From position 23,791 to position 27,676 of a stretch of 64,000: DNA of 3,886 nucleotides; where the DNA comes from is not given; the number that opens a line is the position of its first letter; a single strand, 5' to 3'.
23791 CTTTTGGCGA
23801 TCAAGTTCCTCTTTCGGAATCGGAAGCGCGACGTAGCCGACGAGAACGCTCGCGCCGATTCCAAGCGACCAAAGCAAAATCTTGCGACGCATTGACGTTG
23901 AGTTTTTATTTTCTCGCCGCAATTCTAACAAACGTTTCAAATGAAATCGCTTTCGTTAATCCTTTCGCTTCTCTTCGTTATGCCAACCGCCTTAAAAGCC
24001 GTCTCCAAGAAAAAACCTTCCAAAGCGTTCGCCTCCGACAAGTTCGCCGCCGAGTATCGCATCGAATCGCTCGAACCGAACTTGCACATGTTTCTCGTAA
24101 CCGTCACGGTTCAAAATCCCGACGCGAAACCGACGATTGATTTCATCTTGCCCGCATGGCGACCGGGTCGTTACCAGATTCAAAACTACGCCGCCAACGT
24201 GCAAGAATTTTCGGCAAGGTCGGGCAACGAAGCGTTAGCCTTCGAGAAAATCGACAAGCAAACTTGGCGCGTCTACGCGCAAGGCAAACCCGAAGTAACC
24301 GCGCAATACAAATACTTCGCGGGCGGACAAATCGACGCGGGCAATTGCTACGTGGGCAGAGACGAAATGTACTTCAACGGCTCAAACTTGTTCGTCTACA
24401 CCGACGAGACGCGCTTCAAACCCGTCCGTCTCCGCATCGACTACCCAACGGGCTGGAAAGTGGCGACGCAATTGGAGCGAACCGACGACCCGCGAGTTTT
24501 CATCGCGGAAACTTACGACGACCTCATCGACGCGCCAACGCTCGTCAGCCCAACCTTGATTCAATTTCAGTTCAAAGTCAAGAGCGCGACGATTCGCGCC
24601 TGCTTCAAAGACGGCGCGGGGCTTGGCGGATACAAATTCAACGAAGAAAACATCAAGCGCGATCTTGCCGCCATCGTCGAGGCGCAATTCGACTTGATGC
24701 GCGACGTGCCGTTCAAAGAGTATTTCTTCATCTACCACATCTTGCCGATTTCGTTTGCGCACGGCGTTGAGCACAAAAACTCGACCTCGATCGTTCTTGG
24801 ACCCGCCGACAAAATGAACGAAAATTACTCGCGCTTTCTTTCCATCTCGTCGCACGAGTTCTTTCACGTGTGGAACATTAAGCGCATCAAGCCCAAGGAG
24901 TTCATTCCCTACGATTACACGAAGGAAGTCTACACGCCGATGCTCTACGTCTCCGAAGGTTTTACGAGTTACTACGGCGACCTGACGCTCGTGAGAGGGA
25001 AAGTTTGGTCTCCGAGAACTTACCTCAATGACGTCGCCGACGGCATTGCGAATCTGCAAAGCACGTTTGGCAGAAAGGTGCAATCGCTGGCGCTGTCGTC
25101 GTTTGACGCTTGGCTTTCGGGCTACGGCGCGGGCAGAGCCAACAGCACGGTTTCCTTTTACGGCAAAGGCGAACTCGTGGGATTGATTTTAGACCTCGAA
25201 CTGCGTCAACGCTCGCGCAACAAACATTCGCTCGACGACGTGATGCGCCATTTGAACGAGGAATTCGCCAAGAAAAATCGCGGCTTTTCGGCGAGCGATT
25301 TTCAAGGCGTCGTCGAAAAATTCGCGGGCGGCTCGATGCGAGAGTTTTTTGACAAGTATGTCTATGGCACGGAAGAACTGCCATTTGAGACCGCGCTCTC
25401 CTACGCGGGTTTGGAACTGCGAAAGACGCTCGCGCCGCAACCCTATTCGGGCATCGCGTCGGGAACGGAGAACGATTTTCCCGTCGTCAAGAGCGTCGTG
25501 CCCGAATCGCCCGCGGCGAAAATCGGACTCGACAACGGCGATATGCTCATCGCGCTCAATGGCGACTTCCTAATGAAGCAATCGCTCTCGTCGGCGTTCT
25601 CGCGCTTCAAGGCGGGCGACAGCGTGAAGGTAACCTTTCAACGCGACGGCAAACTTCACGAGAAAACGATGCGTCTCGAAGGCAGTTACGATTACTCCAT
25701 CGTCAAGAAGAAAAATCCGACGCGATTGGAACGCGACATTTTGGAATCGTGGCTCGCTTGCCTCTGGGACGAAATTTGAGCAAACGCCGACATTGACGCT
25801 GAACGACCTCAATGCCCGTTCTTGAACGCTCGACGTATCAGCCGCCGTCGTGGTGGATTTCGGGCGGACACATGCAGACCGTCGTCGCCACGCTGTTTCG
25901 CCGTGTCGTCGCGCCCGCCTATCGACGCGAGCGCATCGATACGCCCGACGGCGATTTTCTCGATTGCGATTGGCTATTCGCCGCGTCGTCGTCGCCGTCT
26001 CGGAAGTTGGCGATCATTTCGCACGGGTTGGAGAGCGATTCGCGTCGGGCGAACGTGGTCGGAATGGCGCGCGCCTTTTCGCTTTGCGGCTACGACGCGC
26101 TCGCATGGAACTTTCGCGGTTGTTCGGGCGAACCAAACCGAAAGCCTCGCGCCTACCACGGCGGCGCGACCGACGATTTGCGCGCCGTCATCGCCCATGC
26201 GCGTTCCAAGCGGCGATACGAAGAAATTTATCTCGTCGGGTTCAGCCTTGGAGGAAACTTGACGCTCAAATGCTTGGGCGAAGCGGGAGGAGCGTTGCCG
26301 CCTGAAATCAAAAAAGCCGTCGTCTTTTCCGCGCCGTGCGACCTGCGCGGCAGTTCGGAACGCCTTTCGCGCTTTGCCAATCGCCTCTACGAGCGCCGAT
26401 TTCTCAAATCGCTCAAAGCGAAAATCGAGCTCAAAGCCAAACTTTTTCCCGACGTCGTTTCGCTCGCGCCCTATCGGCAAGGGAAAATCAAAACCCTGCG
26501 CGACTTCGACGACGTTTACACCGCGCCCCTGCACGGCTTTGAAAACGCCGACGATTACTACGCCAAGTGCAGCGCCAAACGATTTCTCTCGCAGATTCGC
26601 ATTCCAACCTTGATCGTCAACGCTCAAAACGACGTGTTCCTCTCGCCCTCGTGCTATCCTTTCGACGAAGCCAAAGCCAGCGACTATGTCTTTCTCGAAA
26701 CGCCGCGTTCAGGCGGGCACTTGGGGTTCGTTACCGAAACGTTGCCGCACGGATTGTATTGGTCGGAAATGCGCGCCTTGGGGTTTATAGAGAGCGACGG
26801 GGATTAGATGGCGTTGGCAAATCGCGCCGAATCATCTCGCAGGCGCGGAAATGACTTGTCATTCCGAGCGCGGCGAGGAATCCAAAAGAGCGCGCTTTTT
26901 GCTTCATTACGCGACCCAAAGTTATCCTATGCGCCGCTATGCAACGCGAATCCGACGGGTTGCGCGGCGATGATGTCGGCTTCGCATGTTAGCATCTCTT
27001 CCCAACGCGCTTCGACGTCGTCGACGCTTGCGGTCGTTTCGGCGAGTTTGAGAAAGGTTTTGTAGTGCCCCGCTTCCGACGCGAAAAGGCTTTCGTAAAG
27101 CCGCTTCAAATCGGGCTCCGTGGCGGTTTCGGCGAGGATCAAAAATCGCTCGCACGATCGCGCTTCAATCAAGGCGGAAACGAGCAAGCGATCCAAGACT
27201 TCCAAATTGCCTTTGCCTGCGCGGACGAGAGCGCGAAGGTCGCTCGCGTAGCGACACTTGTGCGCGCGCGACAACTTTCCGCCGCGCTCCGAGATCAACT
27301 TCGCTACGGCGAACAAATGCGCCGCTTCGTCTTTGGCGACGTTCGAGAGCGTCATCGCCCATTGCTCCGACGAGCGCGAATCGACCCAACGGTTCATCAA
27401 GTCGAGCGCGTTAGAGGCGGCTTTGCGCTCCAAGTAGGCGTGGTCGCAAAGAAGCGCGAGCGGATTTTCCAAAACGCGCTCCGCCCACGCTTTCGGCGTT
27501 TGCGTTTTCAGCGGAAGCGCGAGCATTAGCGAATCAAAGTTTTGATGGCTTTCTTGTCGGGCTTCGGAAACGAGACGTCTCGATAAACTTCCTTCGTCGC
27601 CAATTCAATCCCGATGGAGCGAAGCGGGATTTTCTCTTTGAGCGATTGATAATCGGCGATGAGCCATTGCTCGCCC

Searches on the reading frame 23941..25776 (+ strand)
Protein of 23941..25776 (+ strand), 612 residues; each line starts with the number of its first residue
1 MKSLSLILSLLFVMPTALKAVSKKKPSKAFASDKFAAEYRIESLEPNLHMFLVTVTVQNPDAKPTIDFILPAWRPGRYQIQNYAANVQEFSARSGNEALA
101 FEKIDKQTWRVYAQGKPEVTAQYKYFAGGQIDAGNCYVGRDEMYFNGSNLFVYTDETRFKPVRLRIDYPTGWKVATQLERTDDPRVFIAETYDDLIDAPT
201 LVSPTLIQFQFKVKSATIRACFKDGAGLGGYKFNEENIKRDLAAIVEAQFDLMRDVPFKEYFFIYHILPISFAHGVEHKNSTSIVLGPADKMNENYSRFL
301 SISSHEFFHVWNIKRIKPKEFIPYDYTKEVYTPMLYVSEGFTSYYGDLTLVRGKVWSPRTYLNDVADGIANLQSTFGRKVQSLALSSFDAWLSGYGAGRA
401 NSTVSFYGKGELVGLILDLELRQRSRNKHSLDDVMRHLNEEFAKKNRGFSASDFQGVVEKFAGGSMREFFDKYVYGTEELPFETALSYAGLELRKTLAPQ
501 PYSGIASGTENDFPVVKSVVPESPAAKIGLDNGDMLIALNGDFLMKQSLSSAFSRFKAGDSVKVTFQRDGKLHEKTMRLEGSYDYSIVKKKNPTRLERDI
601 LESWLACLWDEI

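Call 50: search_protein_families(library=ncbifam, proteins=[window:23941-25776:+], max_evalue=1e-8)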
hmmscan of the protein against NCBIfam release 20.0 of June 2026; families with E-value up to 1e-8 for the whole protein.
window:23941-25776:+ (612 aa): 0 families

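Call 81: search_protein_families(library=pfam, proteins=[window:23941-25776:+], max_evalue=0.00001)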
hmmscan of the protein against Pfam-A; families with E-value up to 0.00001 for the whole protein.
window:23941-25776:+ (612 aa): 4 families
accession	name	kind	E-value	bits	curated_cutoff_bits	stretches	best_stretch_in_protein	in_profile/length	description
PF17899.6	Peptidase_M61_N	-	5.7e-42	144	23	1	38-203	1-167/168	Peptidase M61 N-terminal domain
PF05299.18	Peptidase_M61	-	3.2e-40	137.6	22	1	299-413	2-118/118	M61 glycyl aminopeptidase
PF13180.12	PDZ_2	-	1.2e-07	32.4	27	1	509-574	9-75/80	PDZ domain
PF17820.7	PDZ_6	-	2.5e-06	27.6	27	1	515-542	1-28/54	PDZ domain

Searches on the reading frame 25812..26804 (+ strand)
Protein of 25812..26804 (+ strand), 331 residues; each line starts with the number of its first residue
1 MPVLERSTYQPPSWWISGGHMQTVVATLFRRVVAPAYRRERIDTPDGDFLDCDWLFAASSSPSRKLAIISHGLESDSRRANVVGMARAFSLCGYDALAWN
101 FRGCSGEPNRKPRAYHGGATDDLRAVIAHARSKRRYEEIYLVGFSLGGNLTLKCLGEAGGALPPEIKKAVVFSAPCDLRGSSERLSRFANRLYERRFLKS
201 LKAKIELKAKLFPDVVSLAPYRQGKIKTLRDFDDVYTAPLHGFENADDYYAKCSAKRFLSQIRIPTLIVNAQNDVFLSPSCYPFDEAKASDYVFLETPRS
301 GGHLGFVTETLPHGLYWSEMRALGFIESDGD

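Call 50: search_protein_families(library=ncbifam, proteins=[window:25812-26804:+], max_evalue=1e-8)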
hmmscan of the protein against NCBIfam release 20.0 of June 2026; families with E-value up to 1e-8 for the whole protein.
window:25812-26804:+ (331 aa): 1 family
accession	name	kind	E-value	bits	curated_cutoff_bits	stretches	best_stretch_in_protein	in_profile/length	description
NF008218.0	PRK10985.1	equivalog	1.3e-65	221.9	267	1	15-323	10-315/326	hydrolase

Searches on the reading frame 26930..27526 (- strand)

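Call 50: search_protein_families(library=ncbifam, proteins=[window:26930-27526:-], max_evalue=1e-8)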
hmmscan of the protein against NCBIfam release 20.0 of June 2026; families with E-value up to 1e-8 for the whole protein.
window:26930-27526:- (199 aa): 1 family
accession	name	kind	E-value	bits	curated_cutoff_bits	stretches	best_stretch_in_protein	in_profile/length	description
NF047790.1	tRNAmsioHdxaseMiaE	equivalog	3.2e-31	108.9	320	1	63-198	116-248/251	tRNA isopentenyl-2-thiomethyl-A-37 hydroxylase MiaE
